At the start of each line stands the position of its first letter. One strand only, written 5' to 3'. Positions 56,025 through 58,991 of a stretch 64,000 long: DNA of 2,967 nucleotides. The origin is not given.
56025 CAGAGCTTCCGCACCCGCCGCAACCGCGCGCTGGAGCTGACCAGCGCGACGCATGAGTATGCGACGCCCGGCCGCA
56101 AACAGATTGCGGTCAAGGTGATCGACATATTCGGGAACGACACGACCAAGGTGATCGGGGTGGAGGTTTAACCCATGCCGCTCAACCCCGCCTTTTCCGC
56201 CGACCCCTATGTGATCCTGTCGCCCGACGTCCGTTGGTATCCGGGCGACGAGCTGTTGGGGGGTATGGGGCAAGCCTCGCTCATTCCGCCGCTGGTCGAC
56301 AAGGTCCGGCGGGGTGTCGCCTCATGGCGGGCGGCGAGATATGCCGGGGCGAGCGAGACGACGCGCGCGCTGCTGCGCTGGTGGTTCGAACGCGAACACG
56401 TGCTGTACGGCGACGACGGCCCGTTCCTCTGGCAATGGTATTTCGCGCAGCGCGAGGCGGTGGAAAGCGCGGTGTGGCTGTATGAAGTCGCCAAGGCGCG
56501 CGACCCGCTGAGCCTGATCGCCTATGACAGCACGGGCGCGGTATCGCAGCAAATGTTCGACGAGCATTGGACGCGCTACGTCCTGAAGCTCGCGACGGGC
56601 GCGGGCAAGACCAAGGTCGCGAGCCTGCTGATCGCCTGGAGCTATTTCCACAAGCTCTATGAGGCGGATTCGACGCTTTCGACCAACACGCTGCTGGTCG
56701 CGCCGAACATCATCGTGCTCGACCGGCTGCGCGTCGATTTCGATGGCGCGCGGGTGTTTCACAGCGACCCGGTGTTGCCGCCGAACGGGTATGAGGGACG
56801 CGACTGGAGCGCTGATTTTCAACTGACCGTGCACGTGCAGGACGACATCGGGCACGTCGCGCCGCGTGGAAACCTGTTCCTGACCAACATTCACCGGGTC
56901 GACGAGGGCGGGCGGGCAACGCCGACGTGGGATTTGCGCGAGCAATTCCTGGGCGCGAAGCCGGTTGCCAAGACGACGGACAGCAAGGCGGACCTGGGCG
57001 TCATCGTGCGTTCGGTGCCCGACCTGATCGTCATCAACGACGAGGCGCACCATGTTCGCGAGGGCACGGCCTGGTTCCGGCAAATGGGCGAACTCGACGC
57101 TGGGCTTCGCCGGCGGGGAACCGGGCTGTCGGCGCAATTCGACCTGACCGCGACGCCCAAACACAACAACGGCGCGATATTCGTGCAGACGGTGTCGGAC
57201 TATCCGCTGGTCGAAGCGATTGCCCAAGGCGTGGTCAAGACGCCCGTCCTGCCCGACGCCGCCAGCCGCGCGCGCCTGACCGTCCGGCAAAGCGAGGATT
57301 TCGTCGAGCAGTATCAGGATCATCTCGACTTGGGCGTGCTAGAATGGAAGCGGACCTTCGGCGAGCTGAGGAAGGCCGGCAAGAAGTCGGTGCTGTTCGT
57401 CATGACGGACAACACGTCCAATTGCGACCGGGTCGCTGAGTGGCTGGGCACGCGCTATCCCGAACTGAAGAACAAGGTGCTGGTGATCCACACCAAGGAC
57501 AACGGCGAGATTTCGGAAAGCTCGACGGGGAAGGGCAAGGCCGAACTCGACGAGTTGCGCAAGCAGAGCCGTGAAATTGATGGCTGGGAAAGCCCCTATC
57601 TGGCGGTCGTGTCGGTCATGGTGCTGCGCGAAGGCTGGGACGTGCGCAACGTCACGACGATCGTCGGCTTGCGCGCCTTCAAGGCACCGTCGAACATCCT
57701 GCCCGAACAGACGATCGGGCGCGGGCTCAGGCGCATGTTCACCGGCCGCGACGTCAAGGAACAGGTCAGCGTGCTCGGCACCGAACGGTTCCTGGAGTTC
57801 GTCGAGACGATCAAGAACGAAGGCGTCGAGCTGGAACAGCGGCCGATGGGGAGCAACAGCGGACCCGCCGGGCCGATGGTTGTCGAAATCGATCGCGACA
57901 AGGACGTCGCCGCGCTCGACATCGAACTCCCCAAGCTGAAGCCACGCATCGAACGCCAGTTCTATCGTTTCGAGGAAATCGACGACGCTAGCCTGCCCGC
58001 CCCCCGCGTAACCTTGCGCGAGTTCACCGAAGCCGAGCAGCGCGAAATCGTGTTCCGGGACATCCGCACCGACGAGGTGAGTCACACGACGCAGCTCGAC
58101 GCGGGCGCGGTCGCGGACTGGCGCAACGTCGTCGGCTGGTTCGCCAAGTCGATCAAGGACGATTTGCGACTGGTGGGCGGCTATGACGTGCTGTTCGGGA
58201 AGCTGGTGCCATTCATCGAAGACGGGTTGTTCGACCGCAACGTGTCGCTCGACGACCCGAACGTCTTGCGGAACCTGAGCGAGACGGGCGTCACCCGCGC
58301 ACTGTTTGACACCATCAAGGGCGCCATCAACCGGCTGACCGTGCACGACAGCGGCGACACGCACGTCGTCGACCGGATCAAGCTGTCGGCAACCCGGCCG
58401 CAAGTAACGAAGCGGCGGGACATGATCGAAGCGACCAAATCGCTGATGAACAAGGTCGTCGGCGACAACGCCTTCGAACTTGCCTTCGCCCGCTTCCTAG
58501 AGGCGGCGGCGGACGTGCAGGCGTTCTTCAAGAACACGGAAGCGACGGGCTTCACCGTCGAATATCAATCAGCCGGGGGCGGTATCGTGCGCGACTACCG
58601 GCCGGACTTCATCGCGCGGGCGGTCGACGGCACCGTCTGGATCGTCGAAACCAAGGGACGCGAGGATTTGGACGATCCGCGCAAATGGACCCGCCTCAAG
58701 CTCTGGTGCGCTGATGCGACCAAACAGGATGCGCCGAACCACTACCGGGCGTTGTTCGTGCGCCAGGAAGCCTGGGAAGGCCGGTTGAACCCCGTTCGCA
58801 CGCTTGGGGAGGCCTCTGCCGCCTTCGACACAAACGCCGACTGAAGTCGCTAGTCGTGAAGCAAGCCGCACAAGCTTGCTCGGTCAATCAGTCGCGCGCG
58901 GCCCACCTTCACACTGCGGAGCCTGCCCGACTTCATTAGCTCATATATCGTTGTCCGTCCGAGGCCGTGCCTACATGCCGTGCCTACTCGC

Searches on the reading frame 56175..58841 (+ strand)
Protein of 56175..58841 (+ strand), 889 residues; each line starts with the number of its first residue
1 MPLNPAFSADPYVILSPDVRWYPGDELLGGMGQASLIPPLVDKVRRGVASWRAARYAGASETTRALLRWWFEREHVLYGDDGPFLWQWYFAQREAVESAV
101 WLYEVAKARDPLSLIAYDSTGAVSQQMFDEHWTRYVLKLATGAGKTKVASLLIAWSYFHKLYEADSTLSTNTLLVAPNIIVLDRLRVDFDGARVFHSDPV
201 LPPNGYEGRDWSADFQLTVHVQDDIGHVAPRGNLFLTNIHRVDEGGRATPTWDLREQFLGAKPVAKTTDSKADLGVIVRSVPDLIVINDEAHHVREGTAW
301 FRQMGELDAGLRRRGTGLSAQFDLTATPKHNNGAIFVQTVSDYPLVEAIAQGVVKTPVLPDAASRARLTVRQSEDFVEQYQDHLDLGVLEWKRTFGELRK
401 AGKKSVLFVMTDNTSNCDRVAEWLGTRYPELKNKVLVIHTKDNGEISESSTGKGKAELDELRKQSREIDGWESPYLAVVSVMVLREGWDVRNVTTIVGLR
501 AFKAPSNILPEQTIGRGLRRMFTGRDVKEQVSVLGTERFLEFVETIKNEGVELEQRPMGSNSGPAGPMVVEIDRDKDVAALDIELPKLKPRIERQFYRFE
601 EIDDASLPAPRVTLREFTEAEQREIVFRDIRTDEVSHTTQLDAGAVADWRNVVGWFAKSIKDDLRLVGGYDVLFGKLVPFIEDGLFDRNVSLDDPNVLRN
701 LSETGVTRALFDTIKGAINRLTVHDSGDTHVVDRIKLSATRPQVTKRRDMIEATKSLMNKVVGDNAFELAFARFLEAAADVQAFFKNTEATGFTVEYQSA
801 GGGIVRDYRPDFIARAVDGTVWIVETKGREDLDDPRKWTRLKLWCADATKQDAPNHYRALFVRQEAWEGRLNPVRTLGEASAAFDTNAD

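Call 9: search_protein_families(library=pfam, proteins=[window:56175-58841:+], max_evalue=0.001)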
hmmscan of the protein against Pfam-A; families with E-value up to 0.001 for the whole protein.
window:56175-58841:+ (889 aa): 1 family
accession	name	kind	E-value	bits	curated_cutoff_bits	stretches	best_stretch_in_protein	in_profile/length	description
PF04851.21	ResIII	-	1.2e-09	38.8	22.5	1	110-329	20-163/164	Type III restriction enzyme, res subunit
